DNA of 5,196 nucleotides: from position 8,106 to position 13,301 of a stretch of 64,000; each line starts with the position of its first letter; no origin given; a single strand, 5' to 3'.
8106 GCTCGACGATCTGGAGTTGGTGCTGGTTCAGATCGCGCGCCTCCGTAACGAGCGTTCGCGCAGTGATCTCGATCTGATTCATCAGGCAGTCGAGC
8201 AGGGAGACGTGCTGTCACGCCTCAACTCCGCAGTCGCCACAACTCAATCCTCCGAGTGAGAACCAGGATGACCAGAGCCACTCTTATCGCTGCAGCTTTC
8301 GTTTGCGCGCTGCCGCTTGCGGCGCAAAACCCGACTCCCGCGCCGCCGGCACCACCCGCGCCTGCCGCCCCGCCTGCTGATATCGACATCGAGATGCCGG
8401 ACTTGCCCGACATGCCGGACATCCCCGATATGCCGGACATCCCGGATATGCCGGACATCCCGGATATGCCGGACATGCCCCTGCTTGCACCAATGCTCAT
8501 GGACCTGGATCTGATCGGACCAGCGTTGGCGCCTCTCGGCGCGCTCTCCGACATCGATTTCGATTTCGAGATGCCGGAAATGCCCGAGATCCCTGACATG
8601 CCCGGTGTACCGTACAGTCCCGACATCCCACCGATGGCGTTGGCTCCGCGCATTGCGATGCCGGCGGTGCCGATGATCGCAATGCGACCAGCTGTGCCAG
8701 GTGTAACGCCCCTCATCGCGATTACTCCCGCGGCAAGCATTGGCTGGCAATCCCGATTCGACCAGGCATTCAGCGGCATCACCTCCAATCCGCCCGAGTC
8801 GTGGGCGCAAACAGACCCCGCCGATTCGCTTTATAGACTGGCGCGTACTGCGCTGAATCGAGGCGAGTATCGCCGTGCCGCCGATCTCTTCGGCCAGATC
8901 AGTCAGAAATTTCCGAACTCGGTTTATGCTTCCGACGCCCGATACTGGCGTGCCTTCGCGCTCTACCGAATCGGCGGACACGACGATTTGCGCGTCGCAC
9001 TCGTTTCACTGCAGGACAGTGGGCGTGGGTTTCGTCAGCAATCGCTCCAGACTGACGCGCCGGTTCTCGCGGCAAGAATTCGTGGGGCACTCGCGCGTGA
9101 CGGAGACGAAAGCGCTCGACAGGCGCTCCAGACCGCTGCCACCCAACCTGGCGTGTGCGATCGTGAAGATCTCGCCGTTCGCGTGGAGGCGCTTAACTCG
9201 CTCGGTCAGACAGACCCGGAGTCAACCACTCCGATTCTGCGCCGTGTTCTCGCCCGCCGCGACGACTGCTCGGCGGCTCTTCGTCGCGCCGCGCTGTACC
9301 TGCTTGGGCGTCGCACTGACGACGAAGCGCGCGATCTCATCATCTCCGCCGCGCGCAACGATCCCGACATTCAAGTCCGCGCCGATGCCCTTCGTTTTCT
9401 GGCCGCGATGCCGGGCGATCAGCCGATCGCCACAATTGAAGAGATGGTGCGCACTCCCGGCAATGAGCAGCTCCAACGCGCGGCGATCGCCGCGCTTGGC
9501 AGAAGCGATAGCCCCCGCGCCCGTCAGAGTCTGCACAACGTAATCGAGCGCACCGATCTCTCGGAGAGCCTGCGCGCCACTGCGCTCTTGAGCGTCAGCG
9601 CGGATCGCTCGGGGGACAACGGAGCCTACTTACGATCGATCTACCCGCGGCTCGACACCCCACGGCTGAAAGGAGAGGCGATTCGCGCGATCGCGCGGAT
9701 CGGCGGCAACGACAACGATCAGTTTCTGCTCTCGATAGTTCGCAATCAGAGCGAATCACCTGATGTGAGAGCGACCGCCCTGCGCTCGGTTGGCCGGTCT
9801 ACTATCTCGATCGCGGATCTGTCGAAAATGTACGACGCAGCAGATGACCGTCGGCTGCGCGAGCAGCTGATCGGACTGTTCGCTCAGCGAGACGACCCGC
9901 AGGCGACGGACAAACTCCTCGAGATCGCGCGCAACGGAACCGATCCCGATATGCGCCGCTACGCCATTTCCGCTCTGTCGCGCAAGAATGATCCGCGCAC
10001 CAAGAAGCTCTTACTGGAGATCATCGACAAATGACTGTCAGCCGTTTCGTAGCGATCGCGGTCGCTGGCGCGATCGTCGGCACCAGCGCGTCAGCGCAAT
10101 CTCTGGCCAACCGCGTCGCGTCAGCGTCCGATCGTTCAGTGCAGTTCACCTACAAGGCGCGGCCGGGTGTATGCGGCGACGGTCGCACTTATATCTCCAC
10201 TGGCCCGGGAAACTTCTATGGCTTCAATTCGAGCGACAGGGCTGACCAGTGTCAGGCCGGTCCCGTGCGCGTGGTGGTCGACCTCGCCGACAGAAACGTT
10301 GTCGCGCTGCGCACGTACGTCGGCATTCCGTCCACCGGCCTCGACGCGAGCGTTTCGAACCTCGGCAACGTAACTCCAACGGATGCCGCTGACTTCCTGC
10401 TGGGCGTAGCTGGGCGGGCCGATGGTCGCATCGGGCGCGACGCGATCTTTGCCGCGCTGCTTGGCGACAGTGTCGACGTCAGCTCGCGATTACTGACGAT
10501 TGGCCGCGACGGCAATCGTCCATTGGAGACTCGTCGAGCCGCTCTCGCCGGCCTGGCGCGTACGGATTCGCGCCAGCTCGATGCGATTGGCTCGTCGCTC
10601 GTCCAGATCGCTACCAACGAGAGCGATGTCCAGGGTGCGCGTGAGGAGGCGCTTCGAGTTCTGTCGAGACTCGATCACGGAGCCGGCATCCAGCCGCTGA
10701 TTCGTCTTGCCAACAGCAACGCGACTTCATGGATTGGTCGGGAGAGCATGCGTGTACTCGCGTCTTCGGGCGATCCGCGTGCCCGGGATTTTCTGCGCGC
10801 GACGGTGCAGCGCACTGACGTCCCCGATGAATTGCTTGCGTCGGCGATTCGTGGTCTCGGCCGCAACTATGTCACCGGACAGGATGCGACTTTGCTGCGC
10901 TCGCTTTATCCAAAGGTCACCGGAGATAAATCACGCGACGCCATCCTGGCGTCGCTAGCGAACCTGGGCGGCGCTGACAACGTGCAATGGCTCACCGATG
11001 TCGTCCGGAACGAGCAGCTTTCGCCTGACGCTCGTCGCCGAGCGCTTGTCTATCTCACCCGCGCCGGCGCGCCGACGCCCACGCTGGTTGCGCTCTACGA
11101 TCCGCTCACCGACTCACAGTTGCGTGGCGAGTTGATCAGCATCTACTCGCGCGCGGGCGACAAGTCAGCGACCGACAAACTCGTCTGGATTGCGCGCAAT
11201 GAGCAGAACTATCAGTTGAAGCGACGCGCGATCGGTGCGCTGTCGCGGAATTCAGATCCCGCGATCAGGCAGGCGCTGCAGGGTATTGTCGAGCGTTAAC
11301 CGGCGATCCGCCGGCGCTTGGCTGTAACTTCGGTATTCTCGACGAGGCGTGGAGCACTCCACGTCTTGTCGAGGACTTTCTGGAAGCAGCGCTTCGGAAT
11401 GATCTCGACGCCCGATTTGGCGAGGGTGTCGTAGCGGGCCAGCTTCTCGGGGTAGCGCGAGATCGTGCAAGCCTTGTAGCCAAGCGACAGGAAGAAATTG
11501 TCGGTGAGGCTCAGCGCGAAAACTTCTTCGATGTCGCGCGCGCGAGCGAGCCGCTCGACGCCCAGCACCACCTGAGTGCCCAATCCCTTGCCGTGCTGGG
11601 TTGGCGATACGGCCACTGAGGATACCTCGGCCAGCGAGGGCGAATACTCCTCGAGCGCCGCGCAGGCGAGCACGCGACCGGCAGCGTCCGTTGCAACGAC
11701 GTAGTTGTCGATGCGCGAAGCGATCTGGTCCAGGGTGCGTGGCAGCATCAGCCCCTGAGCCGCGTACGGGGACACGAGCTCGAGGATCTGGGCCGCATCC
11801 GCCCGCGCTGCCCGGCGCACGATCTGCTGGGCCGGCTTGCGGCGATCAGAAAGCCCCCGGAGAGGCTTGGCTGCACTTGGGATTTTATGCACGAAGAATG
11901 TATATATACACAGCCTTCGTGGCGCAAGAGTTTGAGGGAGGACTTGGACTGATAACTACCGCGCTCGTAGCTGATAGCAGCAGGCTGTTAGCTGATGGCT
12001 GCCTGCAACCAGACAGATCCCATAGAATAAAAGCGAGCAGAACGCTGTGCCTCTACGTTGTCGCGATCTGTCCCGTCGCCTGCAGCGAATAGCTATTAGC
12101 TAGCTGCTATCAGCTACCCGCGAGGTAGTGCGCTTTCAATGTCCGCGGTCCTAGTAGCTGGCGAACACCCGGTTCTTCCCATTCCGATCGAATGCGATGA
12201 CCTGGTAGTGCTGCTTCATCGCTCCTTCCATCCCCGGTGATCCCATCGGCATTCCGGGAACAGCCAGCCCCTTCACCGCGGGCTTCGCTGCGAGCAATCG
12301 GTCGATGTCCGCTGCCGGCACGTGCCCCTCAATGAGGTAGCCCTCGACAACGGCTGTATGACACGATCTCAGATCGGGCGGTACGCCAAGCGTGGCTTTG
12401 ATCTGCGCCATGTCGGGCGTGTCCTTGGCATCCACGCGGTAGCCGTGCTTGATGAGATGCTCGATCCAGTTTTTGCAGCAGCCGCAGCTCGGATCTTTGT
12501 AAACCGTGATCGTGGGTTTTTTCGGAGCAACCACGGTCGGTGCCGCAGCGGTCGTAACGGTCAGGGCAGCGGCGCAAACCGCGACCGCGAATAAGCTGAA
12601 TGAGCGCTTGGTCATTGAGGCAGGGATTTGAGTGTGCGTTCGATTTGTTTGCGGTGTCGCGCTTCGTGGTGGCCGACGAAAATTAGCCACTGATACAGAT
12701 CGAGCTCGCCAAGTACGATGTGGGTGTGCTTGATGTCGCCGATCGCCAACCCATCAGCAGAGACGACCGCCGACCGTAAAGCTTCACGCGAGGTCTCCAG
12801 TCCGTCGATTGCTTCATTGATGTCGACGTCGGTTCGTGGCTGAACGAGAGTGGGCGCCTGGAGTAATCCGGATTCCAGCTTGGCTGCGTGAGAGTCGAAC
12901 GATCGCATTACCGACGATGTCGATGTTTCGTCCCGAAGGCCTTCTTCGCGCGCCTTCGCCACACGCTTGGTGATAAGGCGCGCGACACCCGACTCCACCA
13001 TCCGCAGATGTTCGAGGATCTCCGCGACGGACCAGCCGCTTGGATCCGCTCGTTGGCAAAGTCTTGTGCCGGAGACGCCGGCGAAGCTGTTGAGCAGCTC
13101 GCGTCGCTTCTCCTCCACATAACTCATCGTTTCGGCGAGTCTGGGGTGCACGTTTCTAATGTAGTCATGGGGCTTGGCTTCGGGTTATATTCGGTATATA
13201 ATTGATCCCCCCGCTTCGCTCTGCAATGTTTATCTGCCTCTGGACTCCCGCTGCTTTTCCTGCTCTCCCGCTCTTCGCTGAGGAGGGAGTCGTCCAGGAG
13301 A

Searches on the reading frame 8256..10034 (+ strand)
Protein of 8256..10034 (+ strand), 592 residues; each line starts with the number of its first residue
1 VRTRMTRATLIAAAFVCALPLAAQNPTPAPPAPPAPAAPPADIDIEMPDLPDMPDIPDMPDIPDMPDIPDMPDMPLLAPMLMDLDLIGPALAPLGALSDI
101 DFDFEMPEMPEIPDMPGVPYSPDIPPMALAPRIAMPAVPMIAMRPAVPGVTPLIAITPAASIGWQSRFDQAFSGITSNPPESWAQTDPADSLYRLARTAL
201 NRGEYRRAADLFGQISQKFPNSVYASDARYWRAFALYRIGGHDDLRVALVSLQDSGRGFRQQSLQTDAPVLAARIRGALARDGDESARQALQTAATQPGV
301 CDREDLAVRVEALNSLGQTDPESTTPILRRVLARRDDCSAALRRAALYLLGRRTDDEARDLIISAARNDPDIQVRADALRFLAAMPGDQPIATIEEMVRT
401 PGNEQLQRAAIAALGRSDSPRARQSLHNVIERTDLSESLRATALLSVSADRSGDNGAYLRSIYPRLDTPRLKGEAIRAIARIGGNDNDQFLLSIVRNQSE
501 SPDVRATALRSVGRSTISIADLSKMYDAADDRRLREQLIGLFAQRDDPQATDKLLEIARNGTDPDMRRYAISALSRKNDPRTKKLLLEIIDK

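Call 8: search_protein_families(library=pfam, proteins=[window:8256-10034:+])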
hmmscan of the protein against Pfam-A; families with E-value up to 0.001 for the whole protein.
window:8256-10034:+ (592 aa): 6 families
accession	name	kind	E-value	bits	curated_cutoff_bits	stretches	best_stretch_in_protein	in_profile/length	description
PF13646.12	HEAT_2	-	3.2e-25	88.6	27.7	3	335-401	9-74/88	HEAT repeats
PF11838.14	ERAP1_C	-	7e-09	36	38.2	0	531-589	165-223/318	ERAP1-like C-terminal domain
PF13525.12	YfiO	-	1e-05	25.8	25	1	187-238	3-54/203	Outer membrane lipoprotein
PF13174.12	TPR_6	-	5.2e-05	24.1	26.3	1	190-222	1-33/33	Tetratricopeptide repeat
PF13432.12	TPR_16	-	9.5e-05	23.2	32.7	0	193-240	1-45/65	Tetratricopeptide repeat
PF03130.22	HEAT_PBS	-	0.00021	22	20.9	0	406-430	1-25/27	PBS lyase HEAT-like repeat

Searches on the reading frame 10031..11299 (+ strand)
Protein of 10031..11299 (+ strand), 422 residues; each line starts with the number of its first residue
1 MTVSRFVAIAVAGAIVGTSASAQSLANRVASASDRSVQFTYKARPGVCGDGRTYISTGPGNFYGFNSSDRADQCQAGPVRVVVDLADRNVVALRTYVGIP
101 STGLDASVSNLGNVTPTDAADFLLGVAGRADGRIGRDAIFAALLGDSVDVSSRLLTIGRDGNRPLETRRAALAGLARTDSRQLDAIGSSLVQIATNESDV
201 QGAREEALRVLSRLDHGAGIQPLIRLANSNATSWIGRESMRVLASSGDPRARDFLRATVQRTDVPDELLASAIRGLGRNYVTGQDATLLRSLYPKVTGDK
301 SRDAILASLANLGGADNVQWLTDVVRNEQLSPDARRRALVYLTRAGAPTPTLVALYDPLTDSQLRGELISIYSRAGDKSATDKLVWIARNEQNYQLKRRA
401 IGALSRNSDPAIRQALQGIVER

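Call 8: search_protein_families(library=pfam, proteins=[window:10031-11299:+])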
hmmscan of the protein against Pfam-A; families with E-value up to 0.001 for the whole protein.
window:10031-11299:+ (422 aa): 2 families
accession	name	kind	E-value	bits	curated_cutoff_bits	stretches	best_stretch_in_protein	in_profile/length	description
PF13646.12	HEAT_2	-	9.1e-13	48.7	27.7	1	190-276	4-87/88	HEAT repeats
PF11838.14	ERAP1_C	-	0.00038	20.4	38.2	0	360-416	164-220/318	ERAP1-like C-terminal domain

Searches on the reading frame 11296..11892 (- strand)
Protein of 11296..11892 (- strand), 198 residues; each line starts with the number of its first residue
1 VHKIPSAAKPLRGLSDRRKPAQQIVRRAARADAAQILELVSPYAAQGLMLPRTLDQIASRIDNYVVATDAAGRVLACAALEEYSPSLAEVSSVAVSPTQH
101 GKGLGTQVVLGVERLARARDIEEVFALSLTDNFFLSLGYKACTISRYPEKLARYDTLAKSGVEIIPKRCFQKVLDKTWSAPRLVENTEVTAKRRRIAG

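Call 8: search_protein_families(library=pfam, proteins=[window:11296-11892:-])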
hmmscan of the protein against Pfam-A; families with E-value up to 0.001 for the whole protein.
window:11296-11892:- (198 aa): 3 families
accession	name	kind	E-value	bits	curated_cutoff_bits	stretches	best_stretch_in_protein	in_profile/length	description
PF00583.31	Acetyltransf_1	-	1.1e-07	32.6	20.7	1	64-129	35-101/116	Acetyltransferase (GNAT) family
PF13508.13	Acetyltransf_7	-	9.3e-07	29.6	27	1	63-140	4-83/84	Acetyltransferase (GNAT) domain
PF13673.13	Acetyltransf_10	-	0.00056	20.3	23.6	1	58-143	23-111/128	Acetyltransferase (GNAT) domain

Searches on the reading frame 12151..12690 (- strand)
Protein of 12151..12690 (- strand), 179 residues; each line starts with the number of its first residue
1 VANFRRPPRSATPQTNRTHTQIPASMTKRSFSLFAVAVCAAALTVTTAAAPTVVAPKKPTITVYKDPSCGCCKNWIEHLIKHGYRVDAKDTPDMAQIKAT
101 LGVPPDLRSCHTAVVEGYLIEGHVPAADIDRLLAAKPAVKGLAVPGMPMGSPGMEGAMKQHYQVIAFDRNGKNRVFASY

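Call 8: search_protein_families(library=pfam, proteins=[window:12151-12690:-])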
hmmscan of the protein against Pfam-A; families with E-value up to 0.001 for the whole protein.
window:12151-12690:- (179 aa): 1 family
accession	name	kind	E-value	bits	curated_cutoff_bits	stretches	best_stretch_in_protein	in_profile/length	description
PF04214.18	DUF411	-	2.6e-28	97.9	27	1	107-154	1-48/48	Protein of unknown function, DUF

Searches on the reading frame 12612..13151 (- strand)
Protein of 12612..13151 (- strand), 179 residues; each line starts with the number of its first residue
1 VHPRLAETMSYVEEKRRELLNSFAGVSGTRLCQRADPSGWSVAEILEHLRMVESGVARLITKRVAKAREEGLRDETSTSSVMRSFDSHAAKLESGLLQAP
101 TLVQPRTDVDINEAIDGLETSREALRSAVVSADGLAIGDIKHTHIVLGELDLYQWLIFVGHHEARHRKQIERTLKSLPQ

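Call 8: search_protein_families(library=pfam, proteins=[window:12612-13151:-])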
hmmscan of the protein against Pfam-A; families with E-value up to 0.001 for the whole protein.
window:12612-13151:- (179 aa): 2 families
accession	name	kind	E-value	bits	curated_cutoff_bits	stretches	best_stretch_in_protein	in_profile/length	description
PF12867.12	DinB_2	-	1.6e-12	48.5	24.8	1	13-170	3-128/128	DinB superfamily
PF04978.18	MST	-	9.3e-06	26.6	27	1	10-74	4-71/149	Mycothiol-S-transferase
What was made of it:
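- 12612..13151 (-): DinB_2/YfiT-superfamily gene, divergent from imuB. Its promoter region shares box 2. Pfam PF12867 (call 8).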

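Call 46: search_protein_families(library=ncbifam, max_evalue=0.01, proteins=[window:12612-13127:-])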
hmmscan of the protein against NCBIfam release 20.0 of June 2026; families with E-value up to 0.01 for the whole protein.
window:12612-13127:- (171 aa): 0 families
